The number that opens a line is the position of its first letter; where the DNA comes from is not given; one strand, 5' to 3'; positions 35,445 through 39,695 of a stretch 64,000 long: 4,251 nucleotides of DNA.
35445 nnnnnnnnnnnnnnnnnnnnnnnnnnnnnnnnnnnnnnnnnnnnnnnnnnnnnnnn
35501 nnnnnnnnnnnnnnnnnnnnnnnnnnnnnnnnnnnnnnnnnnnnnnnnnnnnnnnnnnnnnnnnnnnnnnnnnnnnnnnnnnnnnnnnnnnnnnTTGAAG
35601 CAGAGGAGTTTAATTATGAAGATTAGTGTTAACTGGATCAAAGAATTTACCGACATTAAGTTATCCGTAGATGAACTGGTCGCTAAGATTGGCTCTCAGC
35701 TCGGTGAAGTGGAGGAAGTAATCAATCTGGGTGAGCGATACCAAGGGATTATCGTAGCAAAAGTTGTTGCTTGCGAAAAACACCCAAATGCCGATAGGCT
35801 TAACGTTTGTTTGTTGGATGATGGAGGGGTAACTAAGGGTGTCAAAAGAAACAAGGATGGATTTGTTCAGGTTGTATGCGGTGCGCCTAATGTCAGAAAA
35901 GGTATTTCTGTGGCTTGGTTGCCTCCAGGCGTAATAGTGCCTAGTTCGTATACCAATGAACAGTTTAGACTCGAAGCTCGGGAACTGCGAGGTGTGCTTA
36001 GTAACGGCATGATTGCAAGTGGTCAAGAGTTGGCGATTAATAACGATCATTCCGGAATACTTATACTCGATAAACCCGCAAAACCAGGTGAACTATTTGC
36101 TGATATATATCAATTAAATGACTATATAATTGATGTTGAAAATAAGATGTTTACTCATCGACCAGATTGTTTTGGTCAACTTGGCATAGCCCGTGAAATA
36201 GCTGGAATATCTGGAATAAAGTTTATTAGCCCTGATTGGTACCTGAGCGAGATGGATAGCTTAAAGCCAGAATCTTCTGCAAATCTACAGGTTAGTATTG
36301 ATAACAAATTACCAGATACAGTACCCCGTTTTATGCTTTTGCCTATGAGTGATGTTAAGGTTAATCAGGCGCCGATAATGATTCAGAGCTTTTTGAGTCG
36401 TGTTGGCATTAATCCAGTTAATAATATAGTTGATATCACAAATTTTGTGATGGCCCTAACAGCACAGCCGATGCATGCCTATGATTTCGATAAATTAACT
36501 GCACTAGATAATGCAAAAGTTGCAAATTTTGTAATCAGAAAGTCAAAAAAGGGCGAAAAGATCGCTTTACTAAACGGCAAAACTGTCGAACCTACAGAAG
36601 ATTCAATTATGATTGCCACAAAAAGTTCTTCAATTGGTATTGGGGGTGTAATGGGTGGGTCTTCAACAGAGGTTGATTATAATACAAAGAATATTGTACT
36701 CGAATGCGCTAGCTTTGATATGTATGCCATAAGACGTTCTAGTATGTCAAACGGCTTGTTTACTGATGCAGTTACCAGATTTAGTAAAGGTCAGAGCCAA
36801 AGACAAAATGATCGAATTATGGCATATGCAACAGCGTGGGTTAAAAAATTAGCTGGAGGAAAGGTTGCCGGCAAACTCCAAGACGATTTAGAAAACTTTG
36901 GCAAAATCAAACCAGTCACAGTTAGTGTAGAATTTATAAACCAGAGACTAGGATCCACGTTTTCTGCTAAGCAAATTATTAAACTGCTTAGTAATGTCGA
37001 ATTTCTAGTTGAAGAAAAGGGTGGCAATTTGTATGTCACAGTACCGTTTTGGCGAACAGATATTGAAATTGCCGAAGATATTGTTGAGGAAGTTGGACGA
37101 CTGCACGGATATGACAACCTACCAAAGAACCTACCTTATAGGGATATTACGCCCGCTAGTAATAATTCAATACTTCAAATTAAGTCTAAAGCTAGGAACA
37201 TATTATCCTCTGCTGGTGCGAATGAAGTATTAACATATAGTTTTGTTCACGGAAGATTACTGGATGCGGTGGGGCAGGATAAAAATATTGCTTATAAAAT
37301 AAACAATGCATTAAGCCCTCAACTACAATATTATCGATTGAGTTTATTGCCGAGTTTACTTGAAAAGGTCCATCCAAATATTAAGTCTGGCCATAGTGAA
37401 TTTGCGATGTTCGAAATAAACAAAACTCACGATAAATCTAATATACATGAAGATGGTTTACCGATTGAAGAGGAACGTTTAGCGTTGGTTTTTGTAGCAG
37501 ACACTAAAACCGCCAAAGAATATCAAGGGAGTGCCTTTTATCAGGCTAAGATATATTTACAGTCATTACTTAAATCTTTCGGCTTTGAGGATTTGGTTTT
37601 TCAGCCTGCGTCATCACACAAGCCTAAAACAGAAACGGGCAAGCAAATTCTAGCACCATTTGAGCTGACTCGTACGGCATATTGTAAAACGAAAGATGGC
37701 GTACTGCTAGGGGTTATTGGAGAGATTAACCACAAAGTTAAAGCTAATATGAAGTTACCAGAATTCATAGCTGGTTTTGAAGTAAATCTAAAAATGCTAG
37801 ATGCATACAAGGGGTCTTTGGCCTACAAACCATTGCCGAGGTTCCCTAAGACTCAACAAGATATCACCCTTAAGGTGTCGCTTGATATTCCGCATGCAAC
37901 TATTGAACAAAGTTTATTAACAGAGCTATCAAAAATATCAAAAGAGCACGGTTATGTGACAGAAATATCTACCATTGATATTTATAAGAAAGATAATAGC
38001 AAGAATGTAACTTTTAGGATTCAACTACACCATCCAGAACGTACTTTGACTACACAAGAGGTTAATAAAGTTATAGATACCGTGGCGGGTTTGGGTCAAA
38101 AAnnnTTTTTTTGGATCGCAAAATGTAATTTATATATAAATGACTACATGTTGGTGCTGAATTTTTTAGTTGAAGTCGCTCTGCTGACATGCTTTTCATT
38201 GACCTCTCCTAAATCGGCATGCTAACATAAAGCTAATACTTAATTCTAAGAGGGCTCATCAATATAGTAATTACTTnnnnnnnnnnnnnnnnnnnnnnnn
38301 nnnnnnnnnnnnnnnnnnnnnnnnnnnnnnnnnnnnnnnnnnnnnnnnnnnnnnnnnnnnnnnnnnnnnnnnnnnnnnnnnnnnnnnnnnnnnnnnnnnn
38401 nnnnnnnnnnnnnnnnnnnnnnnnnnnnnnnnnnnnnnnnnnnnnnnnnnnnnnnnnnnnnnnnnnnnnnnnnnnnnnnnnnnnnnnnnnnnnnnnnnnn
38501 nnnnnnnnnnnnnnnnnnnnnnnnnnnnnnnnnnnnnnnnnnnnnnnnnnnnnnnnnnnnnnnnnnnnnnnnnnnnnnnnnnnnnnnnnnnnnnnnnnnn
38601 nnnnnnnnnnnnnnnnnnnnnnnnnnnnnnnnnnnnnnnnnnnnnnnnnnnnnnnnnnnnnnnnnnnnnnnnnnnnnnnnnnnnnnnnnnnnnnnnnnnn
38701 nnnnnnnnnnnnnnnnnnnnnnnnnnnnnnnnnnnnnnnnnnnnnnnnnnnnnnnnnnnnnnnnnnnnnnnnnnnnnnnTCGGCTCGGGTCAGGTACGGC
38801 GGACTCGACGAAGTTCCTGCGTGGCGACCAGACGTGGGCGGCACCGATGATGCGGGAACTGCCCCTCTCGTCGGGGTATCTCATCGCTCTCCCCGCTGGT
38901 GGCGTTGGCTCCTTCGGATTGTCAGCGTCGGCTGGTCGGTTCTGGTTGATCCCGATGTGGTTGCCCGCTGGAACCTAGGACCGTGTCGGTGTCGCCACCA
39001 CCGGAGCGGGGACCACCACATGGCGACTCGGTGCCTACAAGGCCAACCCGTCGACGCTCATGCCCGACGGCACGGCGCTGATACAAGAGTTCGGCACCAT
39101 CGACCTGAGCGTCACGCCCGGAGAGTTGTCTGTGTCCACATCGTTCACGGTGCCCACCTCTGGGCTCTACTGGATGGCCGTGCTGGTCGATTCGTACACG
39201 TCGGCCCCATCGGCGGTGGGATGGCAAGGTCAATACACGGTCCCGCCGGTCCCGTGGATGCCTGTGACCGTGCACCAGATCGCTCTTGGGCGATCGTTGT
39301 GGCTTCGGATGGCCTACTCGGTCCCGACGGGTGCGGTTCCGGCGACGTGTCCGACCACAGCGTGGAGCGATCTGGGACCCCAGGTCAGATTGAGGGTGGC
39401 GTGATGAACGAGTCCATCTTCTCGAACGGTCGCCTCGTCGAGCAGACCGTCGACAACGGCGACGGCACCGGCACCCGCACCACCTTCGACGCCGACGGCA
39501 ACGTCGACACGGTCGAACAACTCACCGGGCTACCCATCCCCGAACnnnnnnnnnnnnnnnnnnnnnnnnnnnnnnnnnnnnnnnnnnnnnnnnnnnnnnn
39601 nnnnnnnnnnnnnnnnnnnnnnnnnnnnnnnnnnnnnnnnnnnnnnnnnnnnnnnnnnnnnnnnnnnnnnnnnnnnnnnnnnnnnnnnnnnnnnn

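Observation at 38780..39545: High-GC module spliced in frame into a low-GC tail-fibre-like gene and its partner gene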

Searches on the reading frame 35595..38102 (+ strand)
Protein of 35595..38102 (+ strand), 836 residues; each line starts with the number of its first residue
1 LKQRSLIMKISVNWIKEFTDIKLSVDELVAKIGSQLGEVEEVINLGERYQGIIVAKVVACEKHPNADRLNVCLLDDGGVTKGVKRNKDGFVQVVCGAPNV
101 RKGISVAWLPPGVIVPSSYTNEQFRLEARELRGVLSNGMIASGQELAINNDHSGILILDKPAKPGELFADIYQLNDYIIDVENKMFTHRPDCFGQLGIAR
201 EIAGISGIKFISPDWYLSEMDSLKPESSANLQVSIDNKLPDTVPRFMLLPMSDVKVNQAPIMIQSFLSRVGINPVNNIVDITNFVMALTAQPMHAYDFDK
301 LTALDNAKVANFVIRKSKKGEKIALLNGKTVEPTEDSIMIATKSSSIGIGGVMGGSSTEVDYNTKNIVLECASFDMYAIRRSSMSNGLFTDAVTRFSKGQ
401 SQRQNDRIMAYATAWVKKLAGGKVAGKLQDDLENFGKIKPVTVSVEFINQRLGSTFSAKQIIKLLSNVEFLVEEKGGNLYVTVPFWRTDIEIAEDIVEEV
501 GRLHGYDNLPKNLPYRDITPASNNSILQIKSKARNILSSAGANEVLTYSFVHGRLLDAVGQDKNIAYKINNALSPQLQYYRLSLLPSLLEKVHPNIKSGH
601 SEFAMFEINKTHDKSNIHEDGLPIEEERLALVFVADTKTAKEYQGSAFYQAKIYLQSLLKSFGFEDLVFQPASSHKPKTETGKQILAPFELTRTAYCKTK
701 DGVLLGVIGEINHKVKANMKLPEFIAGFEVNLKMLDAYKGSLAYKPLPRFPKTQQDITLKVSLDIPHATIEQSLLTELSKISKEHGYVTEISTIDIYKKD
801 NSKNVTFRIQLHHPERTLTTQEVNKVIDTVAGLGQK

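Call 23: find_related_loci(query=window:35595-38102:+, collection=genome_contigs, flank=6000)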
Query window:35595-38102:+ (836 aa) in genome_contigs; peptide patterns used: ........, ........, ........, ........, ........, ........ (x = any residue, [..] = any of these).
70 stretches matched a pattern; 53 encode a relative of the query (tblastn E <= 1e-3); 53 distinct loci.
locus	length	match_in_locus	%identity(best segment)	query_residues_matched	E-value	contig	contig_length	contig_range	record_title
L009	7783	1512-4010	92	4-836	0e+0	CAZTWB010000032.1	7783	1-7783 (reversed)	MAG TPA_asm: uncultured Candidatus Saccharibacteria bacterium isolate SRP257259_co1_179 genome assembly, contig: NODE_15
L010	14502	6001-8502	75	1-834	0e+0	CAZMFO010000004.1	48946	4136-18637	MAG TPA_asm: uncultured Candidatus Saccharibacteria bacterium isolate binchicken_co16_156 genome assembly, contig: NODE_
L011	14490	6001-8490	67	8-836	0e+0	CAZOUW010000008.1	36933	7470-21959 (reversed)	MAG TPA_asm: uncultured Candidatus Saccharibacteria bacterium isolate SRP133034_co1_52 genome assembly, contig: NODE_102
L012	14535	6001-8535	65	3-835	0e+0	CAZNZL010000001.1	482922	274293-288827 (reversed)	MAG TPA_asm: uncultured Candidatus Saccharibacteria bacterium isolate SRP144015_co1_12 genome assembly, contig: NODE_4_l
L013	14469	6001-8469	58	6-831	0e+0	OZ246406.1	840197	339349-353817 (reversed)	MAG: uncultured Candidatus Saccharibacteria bacterium isolate SRP298887_co1_104 genome assembly, chromosome: 1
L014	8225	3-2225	63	92-831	0e+0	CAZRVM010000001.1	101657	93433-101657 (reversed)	MAG TPA_asm: uncultured Candidatus Saccharibacteria bacterium isolate SRP135725_co1_554 genome assembly, contig: NODE_10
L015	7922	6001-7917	67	8-646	0e+0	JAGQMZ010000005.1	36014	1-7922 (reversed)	MAG: Candidatus Saccharibacteria bacterium isolate HKST-UBA55 NODE_5_length_36014_cov_4.696385, whole genome shotgun seq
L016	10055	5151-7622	54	2-832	0e+0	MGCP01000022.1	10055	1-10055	MAG: Candidatus Saccharibacteria bacterium RIFCSPHIGHO2_02_FULL_47_12 rifcsphigho2_02_scaffold_31149, whole genome shotg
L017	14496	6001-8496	53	8-836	0e+0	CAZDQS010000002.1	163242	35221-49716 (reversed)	MAG TPA_asm: uncultured Candidatus Saccharibacteria bacterium isolate SRP144015_co1_47 genome assembly, contig: NODE_46_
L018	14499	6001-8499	53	8-836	0e+0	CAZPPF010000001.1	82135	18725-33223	MAG TPA_asm: uncultured Candidatus Saccharibacteria bacterium isolate SRP200132_co1_506 genome assembly, contig: NODE_36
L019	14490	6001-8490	51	4-831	0e+0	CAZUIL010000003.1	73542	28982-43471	MAG TPA_asm: uncultured Candidatus Saccharibacteria bacterium isolate SRP144015_co1_52 genome assembly, contig: NODE_185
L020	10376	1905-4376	52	8-831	0e+0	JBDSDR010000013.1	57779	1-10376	MAG: Candidatus Saccharimonadales bacterium isolate cluster1_bin.186 k127_13238726, whole genome shotgun sequence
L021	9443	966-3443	52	5-836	0e+0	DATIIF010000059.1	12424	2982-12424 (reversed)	MAG TPA_asm: Patescibacteria group bacterium isolate SMAG_U15657 k141_553000, whole genome shotgun sequence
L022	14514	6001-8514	50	3-836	0e+0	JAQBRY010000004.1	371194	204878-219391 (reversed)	MAG: Candidatus Saccharibacteria bacterium isolate RYN_413 scaffold_3914521, whole genome shotgun sequence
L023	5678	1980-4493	49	5-836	0e+0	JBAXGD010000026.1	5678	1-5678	MAG: bacterium isolate ELA288 MAG288_26, whole genome shotgun sequence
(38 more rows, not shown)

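Call 61: search_protein_families(library=pfam, proteins=[L010:9204-9530:+, L010:9530-10828:+, L010:8642-9199:+], max_evalue=0.01)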
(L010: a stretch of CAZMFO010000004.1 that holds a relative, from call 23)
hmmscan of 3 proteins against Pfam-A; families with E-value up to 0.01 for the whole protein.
L010:9204-9530:+ (109 aa): 0 families

L010:9530-10828:+ (433 aa): 2 families
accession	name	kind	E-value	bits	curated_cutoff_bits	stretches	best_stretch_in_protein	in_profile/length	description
PF03382.20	DUF285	-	2.3e-18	66.5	25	2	186-295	5-113/120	Mycoplasma protein of unknown function, DUF285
PF13306.12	LRR_5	-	5.5e-10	39.7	27.7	2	214-298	27-106/127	BspA type Leucine rich repeat region (6 copies)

L010:8642-9199:+ (186 aa): 1 family
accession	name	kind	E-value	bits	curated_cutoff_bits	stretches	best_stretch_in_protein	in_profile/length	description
PF01391.23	Collagen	-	7.4e-11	42.1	27.2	2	41-93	3-55/60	Collagen triple helix repeat (20 copies)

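Call 65: search_dna_similar(query=L010:9530-10828:+, collection=phages, mode=protein, max_evalue=0.00001, max_rows=12)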
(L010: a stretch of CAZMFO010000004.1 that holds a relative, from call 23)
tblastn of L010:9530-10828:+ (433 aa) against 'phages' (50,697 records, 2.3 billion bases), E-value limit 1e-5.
Records with a match: 34; places in all: 96; records where one place covers at least 80% of the query: 0.
Best place of each record, by identity: <60% 34.
By first word of the organism name: Klebsiella 14; Listeria 8; Synechococcus 4; Sphingomonas 2; Bacteriophage 2; Butyrivibrio 2; Vibrio 2.
By host as written in the record: Klebsiella pneumoniae 12; Listeria monocytogenes 8; - 3; Sphingomonas paucimobilis, Felix d'Herelle Reference Center for Phages host ... 2; Synechococcus sp. WH7803 2; Synechococcus sp. CBW1002 2; Klebsiella pneumoniae ST16-OXA48 2; Butyrivibrio fibrisolvens DSM 3071 2; and 1 more.
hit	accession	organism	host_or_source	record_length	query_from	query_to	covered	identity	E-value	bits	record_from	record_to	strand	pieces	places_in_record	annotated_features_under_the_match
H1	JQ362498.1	Sphingomonas phage PAU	Sphingomonas paucimobilis, Felix ...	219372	27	370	79%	25.2%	4e-17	90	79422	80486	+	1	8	103: gp103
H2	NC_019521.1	Sphingomonas phage PAU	Sphingomonas paucimobilis, Felix ...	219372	27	370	79%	25.2%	4e-17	90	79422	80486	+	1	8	103: gp103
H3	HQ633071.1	Synechococcus phage S-SKS1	Synechococcus sp. WH7803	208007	161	430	62%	28.9%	2e-18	94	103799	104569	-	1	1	hypothetical protein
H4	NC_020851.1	Synechococcus phage S-SKS1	Synechococcus sp. WH7803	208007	161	430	62%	28.9%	2e-18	94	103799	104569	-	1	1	hypothetical protein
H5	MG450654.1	Synechococcus phage S-CBWM1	Synechococcus sp. CBW1002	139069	220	431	49%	34.5%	2e-14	81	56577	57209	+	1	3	putative tail protein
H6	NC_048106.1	Synechococcus phage S-CBWM1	Synechococcus sp. CBW1002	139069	220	431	49%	34.5%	2e-14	81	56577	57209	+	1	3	putative tail protein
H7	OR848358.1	Listeria phage LM 4-14-1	Listeria monocytogenes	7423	170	372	47%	34.6%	3e-22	105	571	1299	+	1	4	record has no annotation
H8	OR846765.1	Listeria phage LM 4-11-1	Listeria monocytogenes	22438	170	372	47%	34.6%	3e-22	105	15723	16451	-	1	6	record has no annotation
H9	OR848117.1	Listeria phage LM 4-14-1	Listeria monocytogenes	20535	157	372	50%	32.2%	5e-19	96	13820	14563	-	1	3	record has no annotation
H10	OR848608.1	Listeria phage LM 4-14-1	Listeria monocytogenes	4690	170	372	47%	32.7%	1e-18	94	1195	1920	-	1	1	record has no annotation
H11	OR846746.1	Listeria phage LM 4-11-1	Listeria monocytogenes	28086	170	372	47%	32.7%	2e-18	94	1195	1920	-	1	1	record has no annotation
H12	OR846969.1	Listeria phage LM 4-11-1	Listeria monocytogenes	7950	167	367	46%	29.9%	3e-11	72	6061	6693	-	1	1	record has no annotation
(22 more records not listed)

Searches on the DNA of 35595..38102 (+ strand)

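Call 74: search_rna_families(sources=[L009, L011, L012, L038, L010], threshold=evalue, max_evalue=0.01)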
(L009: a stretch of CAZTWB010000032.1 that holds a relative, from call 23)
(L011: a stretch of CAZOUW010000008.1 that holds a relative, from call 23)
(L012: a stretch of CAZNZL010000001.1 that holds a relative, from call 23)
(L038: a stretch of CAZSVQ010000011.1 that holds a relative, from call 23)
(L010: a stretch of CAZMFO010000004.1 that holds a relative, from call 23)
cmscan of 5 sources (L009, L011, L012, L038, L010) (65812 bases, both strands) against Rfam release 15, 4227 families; matches with E-value up to 0.01: 0.
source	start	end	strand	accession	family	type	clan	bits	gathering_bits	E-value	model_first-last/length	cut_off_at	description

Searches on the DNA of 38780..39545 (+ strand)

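Call 10: search_dna_similar(query=window:38780-39545:+, collection=phages, mode=distant, max_rows=25)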
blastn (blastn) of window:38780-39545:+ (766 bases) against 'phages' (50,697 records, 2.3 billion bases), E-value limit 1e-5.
No match.
